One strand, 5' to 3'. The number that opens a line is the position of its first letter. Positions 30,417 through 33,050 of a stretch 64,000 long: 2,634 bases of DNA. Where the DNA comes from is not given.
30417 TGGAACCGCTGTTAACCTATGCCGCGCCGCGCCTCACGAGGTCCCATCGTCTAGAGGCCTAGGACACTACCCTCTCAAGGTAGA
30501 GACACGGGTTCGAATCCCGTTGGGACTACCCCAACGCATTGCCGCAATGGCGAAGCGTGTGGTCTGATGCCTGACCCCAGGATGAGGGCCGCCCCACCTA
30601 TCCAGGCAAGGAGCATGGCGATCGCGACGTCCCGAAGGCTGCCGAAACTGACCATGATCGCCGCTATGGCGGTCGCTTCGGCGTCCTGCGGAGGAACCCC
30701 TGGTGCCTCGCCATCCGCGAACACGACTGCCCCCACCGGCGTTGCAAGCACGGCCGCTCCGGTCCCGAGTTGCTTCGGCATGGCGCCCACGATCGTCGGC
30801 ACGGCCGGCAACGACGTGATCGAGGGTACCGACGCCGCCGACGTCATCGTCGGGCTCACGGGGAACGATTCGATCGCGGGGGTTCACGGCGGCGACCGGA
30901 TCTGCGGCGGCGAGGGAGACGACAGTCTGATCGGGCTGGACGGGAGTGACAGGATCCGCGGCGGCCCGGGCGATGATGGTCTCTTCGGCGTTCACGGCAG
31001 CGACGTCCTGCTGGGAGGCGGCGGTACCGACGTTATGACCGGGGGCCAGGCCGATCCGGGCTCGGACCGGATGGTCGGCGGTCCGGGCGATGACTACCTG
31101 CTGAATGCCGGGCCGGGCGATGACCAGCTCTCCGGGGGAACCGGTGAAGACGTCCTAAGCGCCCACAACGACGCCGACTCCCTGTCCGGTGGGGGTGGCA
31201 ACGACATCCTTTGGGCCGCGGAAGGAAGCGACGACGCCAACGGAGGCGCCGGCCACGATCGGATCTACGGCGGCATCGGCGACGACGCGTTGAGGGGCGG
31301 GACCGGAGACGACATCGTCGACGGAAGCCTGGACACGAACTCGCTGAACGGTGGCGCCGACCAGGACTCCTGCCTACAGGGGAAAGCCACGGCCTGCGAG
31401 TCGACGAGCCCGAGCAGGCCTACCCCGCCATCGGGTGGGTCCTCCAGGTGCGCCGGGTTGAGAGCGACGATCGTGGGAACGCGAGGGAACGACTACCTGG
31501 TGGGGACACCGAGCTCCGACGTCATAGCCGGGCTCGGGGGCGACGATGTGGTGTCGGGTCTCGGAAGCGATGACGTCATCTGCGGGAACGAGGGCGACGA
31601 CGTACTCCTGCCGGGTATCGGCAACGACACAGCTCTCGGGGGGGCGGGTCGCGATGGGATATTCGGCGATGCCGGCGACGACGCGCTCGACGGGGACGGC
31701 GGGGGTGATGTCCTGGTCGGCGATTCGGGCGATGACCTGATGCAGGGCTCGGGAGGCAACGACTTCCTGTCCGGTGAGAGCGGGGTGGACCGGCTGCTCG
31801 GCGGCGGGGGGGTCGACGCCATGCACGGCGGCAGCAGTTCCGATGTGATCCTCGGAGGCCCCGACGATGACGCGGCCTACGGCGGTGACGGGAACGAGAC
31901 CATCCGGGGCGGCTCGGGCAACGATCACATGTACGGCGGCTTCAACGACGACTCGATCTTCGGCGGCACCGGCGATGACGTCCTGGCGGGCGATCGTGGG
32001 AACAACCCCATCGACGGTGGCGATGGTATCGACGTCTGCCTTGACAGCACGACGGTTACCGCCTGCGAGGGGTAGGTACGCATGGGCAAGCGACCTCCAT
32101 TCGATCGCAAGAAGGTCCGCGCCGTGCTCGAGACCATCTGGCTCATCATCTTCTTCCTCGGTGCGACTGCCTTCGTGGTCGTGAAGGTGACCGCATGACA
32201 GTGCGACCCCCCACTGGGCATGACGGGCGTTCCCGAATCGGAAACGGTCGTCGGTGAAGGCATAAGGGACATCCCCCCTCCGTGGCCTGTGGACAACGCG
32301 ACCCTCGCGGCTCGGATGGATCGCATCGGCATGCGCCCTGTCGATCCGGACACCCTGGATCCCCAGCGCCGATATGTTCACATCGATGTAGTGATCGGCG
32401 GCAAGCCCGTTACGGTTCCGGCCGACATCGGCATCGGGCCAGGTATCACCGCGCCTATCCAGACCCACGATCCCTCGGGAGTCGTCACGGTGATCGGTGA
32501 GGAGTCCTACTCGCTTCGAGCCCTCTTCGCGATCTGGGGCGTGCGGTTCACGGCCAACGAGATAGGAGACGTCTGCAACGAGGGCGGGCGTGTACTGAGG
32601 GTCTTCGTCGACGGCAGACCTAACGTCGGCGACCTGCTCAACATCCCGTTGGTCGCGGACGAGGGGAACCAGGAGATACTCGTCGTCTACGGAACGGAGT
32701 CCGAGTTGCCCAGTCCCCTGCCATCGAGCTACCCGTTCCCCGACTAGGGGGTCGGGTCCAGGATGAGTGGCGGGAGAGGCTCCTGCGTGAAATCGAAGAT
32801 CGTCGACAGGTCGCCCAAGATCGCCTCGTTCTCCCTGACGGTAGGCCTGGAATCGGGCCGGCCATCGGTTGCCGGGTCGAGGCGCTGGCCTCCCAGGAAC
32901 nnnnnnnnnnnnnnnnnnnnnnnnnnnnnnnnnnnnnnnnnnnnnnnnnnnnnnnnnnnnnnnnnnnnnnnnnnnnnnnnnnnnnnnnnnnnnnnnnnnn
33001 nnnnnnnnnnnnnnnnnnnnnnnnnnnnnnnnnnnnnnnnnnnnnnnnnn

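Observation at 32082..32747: Single in-frame TGA separates a 38-aa TM-anchor ORF from a 175-aa domain ORF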

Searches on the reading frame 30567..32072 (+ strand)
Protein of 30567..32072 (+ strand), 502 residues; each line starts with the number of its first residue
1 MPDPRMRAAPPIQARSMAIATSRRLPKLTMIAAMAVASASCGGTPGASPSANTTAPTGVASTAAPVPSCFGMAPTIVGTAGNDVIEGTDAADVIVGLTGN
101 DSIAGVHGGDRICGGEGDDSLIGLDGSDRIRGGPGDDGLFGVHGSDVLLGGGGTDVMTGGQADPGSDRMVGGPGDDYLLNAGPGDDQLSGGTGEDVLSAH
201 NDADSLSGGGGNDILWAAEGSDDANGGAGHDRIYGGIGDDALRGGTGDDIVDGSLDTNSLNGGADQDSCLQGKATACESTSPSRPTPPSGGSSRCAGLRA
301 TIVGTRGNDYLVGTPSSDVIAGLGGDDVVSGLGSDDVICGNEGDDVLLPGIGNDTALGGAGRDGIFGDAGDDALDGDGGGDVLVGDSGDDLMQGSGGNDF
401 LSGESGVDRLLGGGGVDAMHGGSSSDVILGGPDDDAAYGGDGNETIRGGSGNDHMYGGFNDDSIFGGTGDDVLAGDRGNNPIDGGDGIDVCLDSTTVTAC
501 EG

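Call 4: search_protein_families(library=pfam, proteins=[window:30567-32072:+], max_evalue=0.1)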
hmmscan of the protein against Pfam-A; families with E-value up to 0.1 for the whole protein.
window:30567-32072:+ (502 aa): 1 family
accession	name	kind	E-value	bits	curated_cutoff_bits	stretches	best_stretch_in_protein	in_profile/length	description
PF00353.25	HemolysinCabind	-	8.1e-57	189.1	23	11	181-215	2-36/36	RTX calcium-binding nonapeptide repeat (4 copies)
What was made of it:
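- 30567..32075 (+): Upstream flank: RTX (HemolysinCabind) repeat protein, conserved in relatives. Pfam PF00353 E 8e-57 (call 4).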

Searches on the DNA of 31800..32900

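Call 24: search_rna_families(source=window, start=31800, end=32900, threshold=evalue, max_evalue=10)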
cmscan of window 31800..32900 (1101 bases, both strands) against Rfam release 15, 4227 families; matches with E-value up to 10: 4.
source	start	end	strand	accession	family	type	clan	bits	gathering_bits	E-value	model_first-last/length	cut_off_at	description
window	31855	31922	-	RF01782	ASpks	Gene; antisense;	-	17.4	52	2.2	1-75/75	no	ASpks TB sRNA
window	31943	32035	+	RF01668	P10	Gene; sRNA;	-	15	37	1.7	1-72/72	no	Pseudomonas sRNA P10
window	32454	32487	-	RF03838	MIR8032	Gene; miRNA;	-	14.3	78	8.8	1-48/48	no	MIR8032 microRNA precursor family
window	32633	32682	+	RF01763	Guanidine-III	Cis-reg; riboswitch;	-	13.8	36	4.8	1-67/67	no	Guanidine-III riboswitch aptamer (yKKC-III)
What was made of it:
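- On Bacterial selenoprotein (Sec recoding): No Rfam match at E up to 10 is relevant (call 24).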

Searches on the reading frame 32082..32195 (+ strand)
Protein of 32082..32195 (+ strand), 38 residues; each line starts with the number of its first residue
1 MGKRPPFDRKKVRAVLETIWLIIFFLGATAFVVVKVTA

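Call 35: list_cluster_members(proteins=[P0001, window:32082-32195:+, window:32747-34183:-, window:30567-32072:+, window:34526-35236:-])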
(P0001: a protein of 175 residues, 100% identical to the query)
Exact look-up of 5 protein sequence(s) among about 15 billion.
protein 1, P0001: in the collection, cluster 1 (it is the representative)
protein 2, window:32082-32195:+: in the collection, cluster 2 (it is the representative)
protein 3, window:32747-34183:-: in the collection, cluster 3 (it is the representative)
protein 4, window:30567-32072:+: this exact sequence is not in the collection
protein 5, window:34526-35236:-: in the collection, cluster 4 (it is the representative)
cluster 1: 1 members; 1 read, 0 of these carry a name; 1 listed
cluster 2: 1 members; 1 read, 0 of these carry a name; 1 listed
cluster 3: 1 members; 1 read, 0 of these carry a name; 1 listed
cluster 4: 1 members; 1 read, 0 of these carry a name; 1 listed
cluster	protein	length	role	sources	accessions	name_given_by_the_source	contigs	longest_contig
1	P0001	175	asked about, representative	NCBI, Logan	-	-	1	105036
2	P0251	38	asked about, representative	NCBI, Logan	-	-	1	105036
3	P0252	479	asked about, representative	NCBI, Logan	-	-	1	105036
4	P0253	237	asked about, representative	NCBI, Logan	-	-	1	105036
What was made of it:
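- The source is a metagenome-assembled genome, and every protein looked up (four at this locus) is a singleton in the protein collection, seen in a single sample (call 35).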

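Call 54: find_homologous_proteins(query=P0252, max_evalue=1e-40)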
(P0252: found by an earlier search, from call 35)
Query P0252 (479 aa): 8000 proteins with E <= 1e-40 among 8000 candidates; the best 120 are listed.
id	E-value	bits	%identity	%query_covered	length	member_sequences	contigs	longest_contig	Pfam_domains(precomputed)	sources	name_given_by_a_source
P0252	0.0e+0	1141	100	100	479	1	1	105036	PF04185.20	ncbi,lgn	-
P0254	6.3e-236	802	77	90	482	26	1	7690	PF04185.20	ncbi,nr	ncbi:MAG: phospholipase [Actinomycetota bacterium]|nr:phospholipase [Actinomycetota bacterium]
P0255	3.3e-230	783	72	96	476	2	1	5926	PF04185.20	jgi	jgi:phospholipase C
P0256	5.1e-230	783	75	91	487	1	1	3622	PF04185.20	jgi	jgi:phospholipase C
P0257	1.0e-229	782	71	96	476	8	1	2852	PF04185.20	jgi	jgi:phospholipase C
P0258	5.8e-229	779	70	98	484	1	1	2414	PF04185.20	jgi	jgi:phospholipase C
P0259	6.0e-229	779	72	96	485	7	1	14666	PF04185.20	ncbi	-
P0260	1.8e-228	777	71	98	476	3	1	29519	PF04185.20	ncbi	ncbi:MAG: alkaline phosphatase family protein [Actinomycetota bacterium]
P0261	1.8e-228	777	74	90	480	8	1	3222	PF04185.20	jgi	jgi:phospholipase C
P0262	6.3e-227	772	71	97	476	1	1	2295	PF04185.20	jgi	jgi:phospholipase C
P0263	1.1e-226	772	75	90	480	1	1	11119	PF04185.20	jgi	jgi:phospholipase C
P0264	1.5e-226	771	69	98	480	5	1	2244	PF04185.20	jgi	jgi:phospholipase C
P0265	2.0e-226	771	76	90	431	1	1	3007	PF04185.20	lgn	-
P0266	3.1e-225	767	71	94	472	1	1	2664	PF04185.20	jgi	jgi:phospholipase C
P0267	2.8e-222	757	68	99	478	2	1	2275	PF04185.20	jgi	jgi:phospholipase C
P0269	4.6e-222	756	68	99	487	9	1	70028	PF04185.20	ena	-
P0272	9.4e-221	752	69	96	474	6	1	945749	PF04185.20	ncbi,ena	-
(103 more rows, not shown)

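Call 55: find_encoding_contigs(protein=P0254, flank=5000, max_places=2)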
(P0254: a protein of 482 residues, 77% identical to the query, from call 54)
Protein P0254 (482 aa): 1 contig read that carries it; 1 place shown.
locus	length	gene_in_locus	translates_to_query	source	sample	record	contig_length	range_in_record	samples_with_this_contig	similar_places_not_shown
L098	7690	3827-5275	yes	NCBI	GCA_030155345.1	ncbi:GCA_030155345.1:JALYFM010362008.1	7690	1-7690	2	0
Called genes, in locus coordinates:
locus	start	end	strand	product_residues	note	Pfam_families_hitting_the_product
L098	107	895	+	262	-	PF06314:ADC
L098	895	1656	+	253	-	PF10370:Rv2993c-like_N, PF01557:FAA_hydrolase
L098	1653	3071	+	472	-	PF00749:tRNA-synt_1c, PF19269:Anticodon_2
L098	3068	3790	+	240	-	PF01510:Amidase_2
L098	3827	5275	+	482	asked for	PF04185:Phosphoesterase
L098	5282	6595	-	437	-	-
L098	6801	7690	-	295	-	PF01087:GalP_UDP_transf, PF16268:DUF4921 (faint), PF16285:DUF4931_N (weak)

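Call 56: find_encoding_contigs(protein=P0263, flank=5000, max_places=2)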
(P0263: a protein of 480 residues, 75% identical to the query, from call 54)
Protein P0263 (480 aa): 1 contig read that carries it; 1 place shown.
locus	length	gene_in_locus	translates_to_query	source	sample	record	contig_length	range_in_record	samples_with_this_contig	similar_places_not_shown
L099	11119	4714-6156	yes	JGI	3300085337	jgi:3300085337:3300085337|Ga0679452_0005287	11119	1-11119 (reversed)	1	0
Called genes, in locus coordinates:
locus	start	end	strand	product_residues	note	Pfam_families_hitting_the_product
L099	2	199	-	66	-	?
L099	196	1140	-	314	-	PF00528:BPD_transp_1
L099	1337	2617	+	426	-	PF01547:SBP_bac_1, PF13531:SBP_bac_11 (faint), PF13416:SBP_bac_8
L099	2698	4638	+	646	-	PF02129:Peptidase_S15, PF08530:PepX_C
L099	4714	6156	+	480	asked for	PF04185:Phosphoesterase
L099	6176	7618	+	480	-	PF04185:Phosphoesterase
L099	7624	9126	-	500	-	-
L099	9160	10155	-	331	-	PF01087:GalP_UDP_transf, PF16268:DUF4921 (faint), PF16285:DUF4931_N (faint)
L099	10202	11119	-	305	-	?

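Call 57: find_encoding_contigs(protein=P0260, flank=5000, max_places=2)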
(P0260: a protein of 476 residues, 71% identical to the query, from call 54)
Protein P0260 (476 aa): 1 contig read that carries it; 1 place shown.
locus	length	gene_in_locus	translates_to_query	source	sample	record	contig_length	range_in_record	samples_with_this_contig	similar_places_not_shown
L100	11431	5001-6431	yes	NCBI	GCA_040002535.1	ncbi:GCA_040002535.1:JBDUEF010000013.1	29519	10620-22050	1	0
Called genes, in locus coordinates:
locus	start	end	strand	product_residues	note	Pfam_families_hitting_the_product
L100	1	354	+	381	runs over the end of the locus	PF01717:Meth_synt_2 (weak)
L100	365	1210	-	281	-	PF01557:FAA_hydrolase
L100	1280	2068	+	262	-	PF06314:ADC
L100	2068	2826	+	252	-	PF10370:Rv2993c-like_N, PF01557:FAA_hydrolase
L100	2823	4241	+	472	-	PF00749:tRNA-synt_1c, PF19269:Anticodon_2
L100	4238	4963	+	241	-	PF01510:Amidase_2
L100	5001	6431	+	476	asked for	PF04185:Phosphoesterase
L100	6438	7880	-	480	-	-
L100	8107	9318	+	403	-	PF01590:GAF, PF13185:GAF_2, PF13492:GAF_3, PF07730:HisKA_3, PF02518:HATPase_c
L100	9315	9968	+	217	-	PF00072:Response_reg, PF00196:GerE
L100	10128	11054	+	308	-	PF00485:PRK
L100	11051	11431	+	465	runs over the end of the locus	PF01512:Complex1_51K, PF10531:SLBB, PF10589:NADH_4Fe-4S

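Call 60: find_encoding_contigs(protein=P0259, flank=4000, max_places=1)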
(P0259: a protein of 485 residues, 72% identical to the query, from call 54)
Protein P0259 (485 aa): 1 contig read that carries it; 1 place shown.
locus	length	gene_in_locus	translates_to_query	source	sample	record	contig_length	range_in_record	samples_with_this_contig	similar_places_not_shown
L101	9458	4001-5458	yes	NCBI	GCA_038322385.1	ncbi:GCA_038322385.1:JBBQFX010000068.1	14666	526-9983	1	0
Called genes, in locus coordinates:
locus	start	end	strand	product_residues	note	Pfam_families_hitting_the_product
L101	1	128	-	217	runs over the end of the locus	?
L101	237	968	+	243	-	PF06314:ADC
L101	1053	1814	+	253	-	PF10370:Rv2993c-like_N, PF01557:FAA_hydrolase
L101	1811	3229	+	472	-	PF00749:tRNA-synt_1c, PF19269:Anticodon_2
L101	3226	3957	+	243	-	PF01510:Amidase_2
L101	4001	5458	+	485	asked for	PF04185:Phosphoesterase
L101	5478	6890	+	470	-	PF04185:Phosphoesterase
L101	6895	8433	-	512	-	-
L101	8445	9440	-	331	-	PF01087:GalP_UDP_transf, PF16268:DUF4921 (faint), PF16285:DUF4931_N (faint)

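Call 61: find_encoding_contigs(protein=P0272, flank=4000, max_places=1)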
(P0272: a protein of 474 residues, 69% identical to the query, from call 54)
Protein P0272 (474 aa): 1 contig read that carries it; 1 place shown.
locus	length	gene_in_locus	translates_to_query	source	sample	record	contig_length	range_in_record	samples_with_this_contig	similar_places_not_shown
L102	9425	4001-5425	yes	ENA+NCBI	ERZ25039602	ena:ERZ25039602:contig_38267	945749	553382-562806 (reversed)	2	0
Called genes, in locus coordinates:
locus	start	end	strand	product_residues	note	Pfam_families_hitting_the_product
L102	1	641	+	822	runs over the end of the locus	PF00912:Transgly, PF00905:Transpeptidase, PF03793:PASTA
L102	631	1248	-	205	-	PF02245:Pur_DNA_glyco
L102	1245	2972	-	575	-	PF14716:HHH_8, PF14520:HHH_5, PF14791:DNA_pol_B_thumb, PF02811:PHP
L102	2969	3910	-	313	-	PF02729:OTCace_N, PF00185:OTCace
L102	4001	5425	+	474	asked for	PF04185:Phosphoesterase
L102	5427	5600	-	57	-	PF00353:HemolysinCabind (weak)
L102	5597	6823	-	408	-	-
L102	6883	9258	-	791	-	PF01588:tRNA_bind, PF03483:B3_4, PF03484:B5, PF17759:tRNA_synthFbeta, PF03147:FDX-ACB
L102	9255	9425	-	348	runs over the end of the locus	PF02912:Phe_tRNA-synt_N, PF01409:tRNA-synt_2d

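Call 62: find_encoding_contigs(protein=P0269, flank=4000, max_places=1)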
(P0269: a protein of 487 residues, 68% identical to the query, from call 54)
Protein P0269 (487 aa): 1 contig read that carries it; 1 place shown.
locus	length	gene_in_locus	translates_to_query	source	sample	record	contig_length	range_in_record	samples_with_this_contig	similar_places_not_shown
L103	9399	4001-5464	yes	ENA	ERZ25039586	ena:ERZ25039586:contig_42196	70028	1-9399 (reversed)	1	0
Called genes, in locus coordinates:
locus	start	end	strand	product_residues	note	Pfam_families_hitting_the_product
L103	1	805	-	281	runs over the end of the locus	PF01557:FAA_hydrolase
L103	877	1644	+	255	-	PF06314:ADC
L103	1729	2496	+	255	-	PF10370:Rv2993c-like_N, PF01557:FAA_hydrolase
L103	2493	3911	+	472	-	PF00749:tRNA-synt_1c, PF19269:Anticodon_2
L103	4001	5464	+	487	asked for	PF04185:Phosphoesterase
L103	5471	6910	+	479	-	PF04185:Phosphoesterase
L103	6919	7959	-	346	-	-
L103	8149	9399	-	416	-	?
